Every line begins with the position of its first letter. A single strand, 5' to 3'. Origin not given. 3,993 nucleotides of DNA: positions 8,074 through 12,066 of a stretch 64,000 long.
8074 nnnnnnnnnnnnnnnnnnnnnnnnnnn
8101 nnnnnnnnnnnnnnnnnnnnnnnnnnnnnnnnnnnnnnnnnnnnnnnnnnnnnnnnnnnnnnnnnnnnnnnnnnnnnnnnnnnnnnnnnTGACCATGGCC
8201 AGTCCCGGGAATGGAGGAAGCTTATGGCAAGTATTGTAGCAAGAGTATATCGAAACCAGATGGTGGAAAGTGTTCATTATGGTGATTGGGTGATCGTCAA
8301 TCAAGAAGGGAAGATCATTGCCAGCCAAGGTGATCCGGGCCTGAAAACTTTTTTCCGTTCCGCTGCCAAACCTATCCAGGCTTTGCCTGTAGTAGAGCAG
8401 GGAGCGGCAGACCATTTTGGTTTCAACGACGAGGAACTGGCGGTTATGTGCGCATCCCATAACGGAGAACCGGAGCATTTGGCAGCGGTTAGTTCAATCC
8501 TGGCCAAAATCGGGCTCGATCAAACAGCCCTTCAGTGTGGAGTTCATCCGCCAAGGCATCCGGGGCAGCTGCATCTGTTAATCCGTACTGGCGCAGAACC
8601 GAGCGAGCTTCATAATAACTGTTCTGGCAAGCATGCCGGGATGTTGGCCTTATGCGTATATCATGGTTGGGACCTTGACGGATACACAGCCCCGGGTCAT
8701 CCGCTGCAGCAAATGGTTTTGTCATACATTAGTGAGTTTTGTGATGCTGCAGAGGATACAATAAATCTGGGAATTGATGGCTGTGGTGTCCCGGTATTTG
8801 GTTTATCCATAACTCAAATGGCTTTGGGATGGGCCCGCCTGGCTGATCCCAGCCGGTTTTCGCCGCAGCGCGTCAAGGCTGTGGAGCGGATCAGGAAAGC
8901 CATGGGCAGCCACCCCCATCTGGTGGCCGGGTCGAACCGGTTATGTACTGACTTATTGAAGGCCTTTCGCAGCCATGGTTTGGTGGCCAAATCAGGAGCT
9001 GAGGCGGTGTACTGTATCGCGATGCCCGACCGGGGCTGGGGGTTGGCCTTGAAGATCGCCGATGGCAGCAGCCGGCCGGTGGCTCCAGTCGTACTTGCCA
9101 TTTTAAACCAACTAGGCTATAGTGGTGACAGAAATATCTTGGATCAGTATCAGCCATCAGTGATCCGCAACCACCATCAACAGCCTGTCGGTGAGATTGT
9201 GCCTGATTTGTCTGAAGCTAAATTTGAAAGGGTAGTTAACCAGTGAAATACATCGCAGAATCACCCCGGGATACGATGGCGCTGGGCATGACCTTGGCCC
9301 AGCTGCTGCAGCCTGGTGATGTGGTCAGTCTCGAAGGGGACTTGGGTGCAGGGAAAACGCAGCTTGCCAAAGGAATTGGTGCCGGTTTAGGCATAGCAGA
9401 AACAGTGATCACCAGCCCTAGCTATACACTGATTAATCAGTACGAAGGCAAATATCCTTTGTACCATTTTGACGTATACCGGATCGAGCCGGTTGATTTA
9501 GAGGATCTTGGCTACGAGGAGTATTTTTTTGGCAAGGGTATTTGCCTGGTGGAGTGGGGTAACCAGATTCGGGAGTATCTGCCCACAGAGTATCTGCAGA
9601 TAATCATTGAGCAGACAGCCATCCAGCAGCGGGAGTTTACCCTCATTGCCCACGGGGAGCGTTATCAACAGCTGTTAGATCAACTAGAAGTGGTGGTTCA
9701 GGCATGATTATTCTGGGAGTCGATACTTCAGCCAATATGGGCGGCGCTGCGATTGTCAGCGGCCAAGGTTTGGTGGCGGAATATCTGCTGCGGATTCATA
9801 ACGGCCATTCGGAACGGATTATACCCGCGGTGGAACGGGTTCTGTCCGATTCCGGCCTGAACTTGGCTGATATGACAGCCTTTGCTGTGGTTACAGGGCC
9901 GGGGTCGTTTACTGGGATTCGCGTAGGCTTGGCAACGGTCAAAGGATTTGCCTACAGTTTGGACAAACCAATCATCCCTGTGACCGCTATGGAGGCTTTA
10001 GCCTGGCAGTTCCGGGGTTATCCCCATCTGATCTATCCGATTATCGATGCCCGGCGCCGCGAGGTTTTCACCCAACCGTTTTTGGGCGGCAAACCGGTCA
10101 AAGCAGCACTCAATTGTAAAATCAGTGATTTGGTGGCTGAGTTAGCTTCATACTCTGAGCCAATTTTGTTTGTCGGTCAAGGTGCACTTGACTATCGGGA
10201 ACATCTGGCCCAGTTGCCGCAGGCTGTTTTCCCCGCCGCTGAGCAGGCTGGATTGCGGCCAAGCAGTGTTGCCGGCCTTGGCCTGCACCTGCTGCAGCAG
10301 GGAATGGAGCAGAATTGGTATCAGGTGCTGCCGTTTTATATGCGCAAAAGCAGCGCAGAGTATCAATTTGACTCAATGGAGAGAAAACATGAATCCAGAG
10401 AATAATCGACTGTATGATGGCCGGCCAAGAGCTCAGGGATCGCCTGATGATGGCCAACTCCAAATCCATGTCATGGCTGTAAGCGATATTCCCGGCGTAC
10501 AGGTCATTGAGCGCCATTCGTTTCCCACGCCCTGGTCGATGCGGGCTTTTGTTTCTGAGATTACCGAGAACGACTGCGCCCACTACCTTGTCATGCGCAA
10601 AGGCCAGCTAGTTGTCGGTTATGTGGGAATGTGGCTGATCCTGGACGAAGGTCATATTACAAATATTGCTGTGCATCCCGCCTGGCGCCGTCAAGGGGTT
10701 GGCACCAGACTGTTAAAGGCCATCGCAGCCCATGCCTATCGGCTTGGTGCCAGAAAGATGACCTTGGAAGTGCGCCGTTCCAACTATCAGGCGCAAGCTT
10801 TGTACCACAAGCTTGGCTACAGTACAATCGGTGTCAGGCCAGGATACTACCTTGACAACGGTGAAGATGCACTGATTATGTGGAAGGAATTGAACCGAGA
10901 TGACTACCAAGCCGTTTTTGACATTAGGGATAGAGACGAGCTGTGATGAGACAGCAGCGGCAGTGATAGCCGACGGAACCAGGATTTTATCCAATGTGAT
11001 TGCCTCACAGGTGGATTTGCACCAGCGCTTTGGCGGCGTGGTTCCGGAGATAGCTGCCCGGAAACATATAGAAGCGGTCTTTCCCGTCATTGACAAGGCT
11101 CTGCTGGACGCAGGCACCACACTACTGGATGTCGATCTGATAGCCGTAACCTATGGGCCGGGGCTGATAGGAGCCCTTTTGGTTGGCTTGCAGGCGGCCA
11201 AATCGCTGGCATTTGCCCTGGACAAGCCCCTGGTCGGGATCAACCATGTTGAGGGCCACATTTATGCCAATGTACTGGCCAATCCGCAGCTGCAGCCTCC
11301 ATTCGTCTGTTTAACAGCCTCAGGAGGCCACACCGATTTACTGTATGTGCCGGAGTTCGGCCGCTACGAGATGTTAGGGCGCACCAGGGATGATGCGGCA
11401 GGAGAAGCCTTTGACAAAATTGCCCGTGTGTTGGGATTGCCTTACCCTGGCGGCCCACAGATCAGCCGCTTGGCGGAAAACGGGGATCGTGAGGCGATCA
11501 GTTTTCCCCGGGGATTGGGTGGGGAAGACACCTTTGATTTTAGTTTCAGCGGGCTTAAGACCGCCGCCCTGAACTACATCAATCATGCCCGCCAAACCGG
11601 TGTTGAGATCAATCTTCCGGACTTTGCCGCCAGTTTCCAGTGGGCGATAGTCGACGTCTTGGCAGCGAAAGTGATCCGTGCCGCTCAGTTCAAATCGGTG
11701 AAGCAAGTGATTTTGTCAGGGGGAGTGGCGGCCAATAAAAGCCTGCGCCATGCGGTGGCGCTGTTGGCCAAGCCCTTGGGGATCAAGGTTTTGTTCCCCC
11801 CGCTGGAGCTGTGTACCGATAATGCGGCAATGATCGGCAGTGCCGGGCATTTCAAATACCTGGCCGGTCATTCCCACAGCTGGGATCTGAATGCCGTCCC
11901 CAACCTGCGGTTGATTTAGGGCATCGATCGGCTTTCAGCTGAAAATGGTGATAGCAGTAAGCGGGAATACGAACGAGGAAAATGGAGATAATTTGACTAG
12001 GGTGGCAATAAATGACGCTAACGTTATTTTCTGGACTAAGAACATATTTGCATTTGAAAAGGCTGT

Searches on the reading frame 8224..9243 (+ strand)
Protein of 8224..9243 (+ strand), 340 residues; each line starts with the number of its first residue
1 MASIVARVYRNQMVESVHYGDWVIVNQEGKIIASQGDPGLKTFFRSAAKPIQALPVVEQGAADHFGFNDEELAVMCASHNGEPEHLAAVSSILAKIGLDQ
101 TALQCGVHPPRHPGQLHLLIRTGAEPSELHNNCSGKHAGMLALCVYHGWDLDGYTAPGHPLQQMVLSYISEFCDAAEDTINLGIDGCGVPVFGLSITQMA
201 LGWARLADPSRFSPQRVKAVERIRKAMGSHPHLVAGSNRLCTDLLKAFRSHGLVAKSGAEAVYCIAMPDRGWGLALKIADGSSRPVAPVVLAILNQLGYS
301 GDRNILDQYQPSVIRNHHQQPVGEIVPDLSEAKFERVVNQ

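Call 13: search_protein_families(library=pfam, proteins=[window:8224-9243:+], max_evalue=0.001)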
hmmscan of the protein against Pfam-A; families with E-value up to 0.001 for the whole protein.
window:8224-9243:+ (340 aa): 1 family
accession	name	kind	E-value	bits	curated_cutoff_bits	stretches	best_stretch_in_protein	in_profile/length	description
PF06089.17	Asparaginase_II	-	1.2e-120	402.9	25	1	7-326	2-321/322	L-asparaginase II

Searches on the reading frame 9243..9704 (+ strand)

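Call 27: search_protein_families(library=pfam, proteins=[window:9243-9704:+], max_evalue=0.001)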
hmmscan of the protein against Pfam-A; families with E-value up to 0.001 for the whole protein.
window:9243-9704:+ (154 aa): 1 family
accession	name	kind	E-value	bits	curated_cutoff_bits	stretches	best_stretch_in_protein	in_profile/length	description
PF02367.23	TsaE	-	8.6e-40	136.1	26.6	1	6-131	2-127/128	Threonylcarbamoyl adenosine biosynthesis protein TsaE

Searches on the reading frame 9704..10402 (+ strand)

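Call 13: search_protein_families(library=pfam, proteins=[window:9704-10402:+], max_evalue=0.001)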
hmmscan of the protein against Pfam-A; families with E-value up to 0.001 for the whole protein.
window:9704-10402:+ (233 aa): 1 family
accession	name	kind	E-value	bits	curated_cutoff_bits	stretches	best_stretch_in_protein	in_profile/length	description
PF00814.31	TsaD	-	5.4e-26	92.3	24.8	1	33-124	27-121/264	tRNA N6-adenosine threonylcarbamoyltransferase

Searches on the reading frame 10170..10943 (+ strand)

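Call 27: search_protein_families(library=pfam, proteins=[window:10170-10943:+], max_evalue=0.001)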
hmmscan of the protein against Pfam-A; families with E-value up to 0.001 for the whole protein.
window:10170-10943:+ (258 aa): 6 families
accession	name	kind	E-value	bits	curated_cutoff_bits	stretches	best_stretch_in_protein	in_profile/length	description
PF00583.31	Acetyltransf_1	-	8.9e-22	78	20.7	1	113-217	7-116/116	Acetyltransferase (GNAT) family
PF13508.13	Acetyltransf_7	-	3.5e-17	63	27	1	137-218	3-83/84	Acetyltransferase (GNAT) domain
PF13673.13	Acetyltransf_10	-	1.9e-15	57.4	23.6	1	123-221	18-111/128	Acetyltransferase (GNAT) domain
PF08445.16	FR47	-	9.6e-10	38.8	22.1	1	155-220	16-80/86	FR47-like protein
PF13302.13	Acetyltransf_3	-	2.8e-07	31.7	25.4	1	127-217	40-137/138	Acetyltransferase (GNAT) domain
PF13480.13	Acetyltransf_6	-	2.4e-05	24.9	22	1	118-199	50-134/143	Acetyltransferase (GNAT) domain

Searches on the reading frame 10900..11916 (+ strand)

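Call 14: search_protein_families(library=pfam, proteins=[window:10900-11916:+], max_evalue=0.001)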
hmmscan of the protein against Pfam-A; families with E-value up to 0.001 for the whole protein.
window:10900-11916:+ (339 aa): 2 families
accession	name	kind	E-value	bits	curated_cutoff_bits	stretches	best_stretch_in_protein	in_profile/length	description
PF00814.31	TsaD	-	8.1e-97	324.5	24.8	1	29-313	2-263/264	tRNA N6-adenosine threonylcarbamoyltransferase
PF22521.2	HypF_C_2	-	5.6e-07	30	27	1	237-303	164-230/241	Carbamoyltransferase, Kae1-like Domain, second subdomain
